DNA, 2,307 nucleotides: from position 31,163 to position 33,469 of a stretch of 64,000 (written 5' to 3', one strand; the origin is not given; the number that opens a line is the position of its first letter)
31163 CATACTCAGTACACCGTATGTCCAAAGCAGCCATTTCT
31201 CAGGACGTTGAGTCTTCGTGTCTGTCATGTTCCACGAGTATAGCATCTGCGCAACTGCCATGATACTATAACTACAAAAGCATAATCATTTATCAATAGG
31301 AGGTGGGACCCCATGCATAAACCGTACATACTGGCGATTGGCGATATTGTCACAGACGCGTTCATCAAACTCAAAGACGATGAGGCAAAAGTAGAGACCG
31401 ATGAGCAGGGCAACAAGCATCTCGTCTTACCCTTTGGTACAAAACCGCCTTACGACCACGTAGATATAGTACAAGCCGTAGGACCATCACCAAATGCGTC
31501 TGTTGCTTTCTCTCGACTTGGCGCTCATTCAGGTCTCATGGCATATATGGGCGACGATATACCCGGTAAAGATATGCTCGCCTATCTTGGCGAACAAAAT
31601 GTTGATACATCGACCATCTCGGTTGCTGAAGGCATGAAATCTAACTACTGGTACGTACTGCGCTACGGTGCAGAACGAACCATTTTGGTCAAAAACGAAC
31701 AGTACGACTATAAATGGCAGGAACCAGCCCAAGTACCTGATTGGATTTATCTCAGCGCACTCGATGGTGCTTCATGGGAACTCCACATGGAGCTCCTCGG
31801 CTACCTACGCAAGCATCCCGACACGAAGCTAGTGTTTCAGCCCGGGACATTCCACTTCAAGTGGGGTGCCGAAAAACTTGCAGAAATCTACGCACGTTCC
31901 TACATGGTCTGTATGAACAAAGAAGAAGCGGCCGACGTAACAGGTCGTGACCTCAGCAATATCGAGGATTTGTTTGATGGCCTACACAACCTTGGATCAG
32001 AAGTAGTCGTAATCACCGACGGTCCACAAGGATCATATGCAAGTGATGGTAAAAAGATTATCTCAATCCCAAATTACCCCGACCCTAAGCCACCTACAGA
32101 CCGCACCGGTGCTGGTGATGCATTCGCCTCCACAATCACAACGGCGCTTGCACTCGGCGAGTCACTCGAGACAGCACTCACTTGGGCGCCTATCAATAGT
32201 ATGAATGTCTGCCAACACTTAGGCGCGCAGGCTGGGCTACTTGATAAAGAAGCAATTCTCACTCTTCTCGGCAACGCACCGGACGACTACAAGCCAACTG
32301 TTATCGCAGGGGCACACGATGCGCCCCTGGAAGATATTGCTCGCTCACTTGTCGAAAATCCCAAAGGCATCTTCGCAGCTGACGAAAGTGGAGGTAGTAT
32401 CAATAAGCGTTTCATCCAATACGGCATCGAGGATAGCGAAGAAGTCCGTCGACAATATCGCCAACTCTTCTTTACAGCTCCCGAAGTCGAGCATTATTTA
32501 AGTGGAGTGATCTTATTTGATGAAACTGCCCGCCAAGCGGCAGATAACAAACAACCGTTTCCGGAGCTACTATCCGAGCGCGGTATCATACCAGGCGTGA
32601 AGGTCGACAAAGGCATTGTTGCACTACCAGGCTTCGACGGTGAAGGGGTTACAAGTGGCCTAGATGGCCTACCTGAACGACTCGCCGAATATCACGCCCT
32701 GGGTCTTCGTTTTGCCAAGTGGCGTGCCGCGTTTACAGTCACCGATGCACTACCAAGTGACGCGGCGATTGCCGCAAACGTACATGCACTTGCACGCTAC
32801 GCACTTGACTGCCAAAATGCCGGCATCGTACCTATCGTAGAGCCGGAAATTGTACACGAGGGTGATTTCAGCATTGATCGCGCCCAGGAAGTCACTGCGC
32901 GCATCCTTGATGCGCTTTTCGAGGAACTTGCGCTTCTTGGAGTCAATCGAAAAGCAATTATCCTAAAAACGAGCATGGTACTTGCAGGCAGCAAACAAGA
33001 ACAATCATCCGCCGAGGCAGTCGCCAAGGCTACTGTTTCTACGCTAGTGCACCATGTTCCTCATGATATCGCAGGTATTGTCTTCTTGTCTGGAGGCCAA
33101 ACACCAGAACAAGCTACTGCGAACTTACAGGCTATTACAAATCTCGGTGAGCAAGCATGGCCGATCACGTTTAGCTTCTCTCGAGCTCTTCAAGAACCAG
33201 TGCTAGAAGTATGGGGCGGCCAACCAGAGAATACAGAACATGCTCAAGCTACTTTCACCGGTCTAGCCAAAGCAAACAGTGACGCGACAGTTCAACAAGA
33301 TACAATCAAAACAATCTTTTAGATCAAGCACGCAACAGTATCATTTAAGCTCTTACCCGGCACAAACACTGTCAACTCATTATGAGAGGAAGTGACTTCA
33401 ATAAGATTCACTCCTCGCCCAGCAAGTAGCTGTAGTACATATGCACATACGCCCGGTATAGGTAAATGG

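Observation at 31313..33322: Single 669-aa ORF fusing a PfkB-family kinase to a class I (Schiff-base) fructose-bisphosphate aldolase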

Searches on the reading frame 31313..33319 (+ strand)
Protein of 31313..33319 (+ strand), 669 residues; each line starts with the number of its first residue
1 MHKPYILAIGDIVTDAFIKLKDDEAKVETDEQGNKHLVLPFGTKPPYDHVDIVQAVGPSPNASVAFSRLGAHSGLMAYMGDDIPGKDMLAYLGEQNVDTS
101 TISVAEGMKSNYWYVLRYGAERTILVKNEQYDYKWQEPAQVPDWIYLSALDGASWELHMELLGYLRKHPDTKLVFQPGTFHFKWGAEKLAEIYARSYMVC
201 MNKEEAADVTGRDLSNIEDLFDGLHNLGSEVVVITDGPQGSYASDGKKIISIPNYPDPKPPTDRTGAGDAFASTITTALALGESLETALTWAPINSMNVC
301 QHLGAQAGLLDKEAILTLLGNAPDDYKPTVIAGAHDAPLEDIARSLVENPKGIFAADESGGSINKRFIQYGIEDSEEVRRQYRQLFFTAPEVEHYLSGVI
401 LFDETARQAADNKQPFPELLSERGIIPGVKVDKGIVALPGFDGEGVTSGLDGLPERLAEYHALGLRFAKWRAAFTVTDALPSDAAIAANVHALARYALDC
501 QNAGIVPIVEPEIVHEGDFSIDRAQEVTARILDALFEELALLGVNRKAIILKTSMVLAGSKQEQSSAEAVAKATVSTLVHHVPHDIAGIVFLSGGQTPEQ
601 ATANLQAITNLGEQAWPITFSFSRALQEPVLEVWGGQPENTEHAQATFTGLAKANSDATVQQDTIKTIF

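Call 3: search_protein_families(library=pfam, proteins=[window:31313-33319:+], max_evalue=0.01)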
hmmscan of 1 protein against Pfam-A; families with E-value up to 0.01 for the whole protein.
window:31313-33319:+ (669 aa): 3 families
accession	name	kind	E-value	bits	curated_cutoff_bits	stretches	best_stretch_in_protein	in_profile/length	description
PF00274.25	Glycolytic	-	3.5e-111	371.8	22.2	1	339-661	2-327/349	Fructose-bisphosphate aldolase class-I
PF00294.29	PfkB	-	1.9e-31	110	25.8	1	60-308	40-298/302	pfkB family carbohydrate kinase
PF08543.17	Phos_pyr_kin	-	1e-05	25.5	27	1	192-292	116-224/246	Phosphomethylpyrimidine kinase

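Call 4: search_protein_families(library=ncbifam, proteins=[window:31313-33319:+], max_evalue=0.01)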
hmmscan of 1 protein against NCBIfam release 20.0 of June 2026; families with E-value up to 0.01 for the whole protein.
window:31313-33319:+ (669 aa): 18 families
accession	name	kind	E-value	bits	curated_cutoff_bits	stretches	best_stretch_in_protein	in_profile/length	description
NF033379.1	FrucBisAld_I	equivalog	6.7e-127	422.8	250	1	339-659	2-323/324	class I fructose-bisphosphate aldolase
TIGR02152.1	D_ribokin_bact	equivalog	2.3e-18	66.5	299.65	2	190-314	170-295/298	ribokinase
NF003784.0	PRK05377.1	equivalog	8.3e-18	64.7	392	1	347-629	10-269/297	fructose bisphosphate aldolase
TIGR04382.1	myo_inos_iolC_N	equivalog_domain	1.4e-14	54.1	300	2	190-302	183-293/309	5-dehydro-2-deoxygluconokinase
NF008353.0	PRK11142.1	equivalog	2.5e-14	53.5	341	1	191-319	174-303/307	ribokinase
NF040938.1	KDG_KDGal_kin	equivalog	1.7e-12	47.1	400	2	213-311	199-295/305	bifunctional 2-dehydro-3-deoxygluconokinase/2-dehydro-3-deoxygalactonokinase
TIGR02198.1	rfaE_dom_I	equivalog_domain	6.1e-12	45.3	345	1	191-306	186-303/315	D-glycero-beta-D-manno-heptose-7-phosphate kinase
NF007321.0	PRK09813.1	equivalog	1.9e-11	43.9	247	2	216-302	173-257/261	fructoselysine 6-kinase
NF006957.1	PRK09434.1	equivalog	3.8e-11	43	450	2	194-304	178-286/302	fructokinase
NF041164.1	NucKinThplmales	equivalog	1.1e-10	41.1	450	1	160-298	137-270/295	nucleoside kinase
TIGR03168.1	1-PFK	subfamily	5.4e-10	38.7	216.4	1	192-305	173-287/305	hexose kinase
NF053626.1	RibKinHalex1628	equivalog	6.4e-09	35.7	330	1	57-297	39-270/293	ATP-dependent ribose-1-phosphate kinase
TIGR03828.1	pfkB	equivalog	7.3e-09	35.1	292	1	192-305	173-287/305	1-phosphofructokinase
NF041332.1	KDG_KDGal_kin_Halo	equivalog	5.7e-08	32.6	440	1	198-292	192-284/320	bifunctional 2-dehydro-3-deoxygluconokinase/2-dehydro-3-deoxygalactonokinase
NF049991.1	TagKinase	equivalog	2.8e-06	26.4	420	1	215-308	212-304/321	tagatose kinase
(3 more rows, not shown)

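Call 5: search_solved_structures(query=window:31313-33319:+, max_evalue=0.001, show_alignments=2)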
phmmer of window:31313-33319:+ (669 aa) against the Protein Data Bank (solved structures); distinct sequences matched with E-value up to 0.001: 70 (the best 60 are shown).
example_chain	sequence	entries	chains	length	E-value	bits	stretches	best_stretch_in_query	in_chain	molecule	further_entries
3mmt_A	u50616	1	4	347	1.2e-84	288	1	333-662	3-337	Fructose-bisphosphate aldolase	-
1fba_A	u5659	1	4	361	7.8e-82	278.7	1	339-659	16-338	FRUCTOSE 1,6-BISPHOSPHATE ALDOLASE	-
7efs_A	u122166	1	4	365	1.9e-81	277.4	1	350-661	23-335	Fructose-bisphosphate aldolase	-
1j4e_A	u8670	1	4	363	5.2e-81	276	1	337-659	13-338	FRUCTOSE-BISPHOSPHATE ALDOLASE A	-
6xmh_A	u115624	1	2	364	7e-81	275.5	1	336-658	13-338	Fructose-bisphosphate aldolase A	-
9led_A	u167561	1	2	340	7.1e-81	275.5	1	350-660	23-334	Fructose-bisphosphate aldolase 1, cytoplasmic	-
1ald_A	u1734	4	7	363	7.3e-81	275.5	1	336-658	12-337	ALDOLASE A | FRUCTOSE-BISPHOSPHATE ALDOLASE | Fructose-bisphosphate aldolase A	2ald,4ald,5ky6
8twk_A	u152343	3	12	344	9.9e-81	275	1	337-658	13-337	Fructose-bisphosphate aldolase A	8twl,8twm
11nh_A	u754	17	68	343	1e-80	275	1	337-658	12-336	Fructose-bisphosphate aldolase A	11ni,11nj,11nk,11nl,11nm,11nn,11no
1ado_A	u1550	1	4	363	1.1e-80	274.9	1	337-658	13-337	ALDOLASE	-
7vdc_A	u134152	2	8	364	1.1e-80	274.9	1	337-658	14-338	Fructose-bisphosphate aldolase A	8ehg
6rng_A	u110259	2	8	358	1.1e-80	274.9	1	350-660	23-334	Fructose-bisphosphate aldolase 6, cytosolic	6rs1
1zah_A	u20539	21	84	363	1.1e-80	274.9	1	337-658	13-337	Fructose-bisphosphate aldolase A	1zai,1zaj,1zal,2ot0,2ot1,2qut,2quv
6xmo_A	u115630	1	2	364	1.3e-80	274.6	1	336-658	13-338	Fructose-bisphosphate aldolase A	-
6xml_A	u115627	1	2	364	1.8e-80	274.2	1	336-658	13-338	Fructose-bisphosphate aldolase A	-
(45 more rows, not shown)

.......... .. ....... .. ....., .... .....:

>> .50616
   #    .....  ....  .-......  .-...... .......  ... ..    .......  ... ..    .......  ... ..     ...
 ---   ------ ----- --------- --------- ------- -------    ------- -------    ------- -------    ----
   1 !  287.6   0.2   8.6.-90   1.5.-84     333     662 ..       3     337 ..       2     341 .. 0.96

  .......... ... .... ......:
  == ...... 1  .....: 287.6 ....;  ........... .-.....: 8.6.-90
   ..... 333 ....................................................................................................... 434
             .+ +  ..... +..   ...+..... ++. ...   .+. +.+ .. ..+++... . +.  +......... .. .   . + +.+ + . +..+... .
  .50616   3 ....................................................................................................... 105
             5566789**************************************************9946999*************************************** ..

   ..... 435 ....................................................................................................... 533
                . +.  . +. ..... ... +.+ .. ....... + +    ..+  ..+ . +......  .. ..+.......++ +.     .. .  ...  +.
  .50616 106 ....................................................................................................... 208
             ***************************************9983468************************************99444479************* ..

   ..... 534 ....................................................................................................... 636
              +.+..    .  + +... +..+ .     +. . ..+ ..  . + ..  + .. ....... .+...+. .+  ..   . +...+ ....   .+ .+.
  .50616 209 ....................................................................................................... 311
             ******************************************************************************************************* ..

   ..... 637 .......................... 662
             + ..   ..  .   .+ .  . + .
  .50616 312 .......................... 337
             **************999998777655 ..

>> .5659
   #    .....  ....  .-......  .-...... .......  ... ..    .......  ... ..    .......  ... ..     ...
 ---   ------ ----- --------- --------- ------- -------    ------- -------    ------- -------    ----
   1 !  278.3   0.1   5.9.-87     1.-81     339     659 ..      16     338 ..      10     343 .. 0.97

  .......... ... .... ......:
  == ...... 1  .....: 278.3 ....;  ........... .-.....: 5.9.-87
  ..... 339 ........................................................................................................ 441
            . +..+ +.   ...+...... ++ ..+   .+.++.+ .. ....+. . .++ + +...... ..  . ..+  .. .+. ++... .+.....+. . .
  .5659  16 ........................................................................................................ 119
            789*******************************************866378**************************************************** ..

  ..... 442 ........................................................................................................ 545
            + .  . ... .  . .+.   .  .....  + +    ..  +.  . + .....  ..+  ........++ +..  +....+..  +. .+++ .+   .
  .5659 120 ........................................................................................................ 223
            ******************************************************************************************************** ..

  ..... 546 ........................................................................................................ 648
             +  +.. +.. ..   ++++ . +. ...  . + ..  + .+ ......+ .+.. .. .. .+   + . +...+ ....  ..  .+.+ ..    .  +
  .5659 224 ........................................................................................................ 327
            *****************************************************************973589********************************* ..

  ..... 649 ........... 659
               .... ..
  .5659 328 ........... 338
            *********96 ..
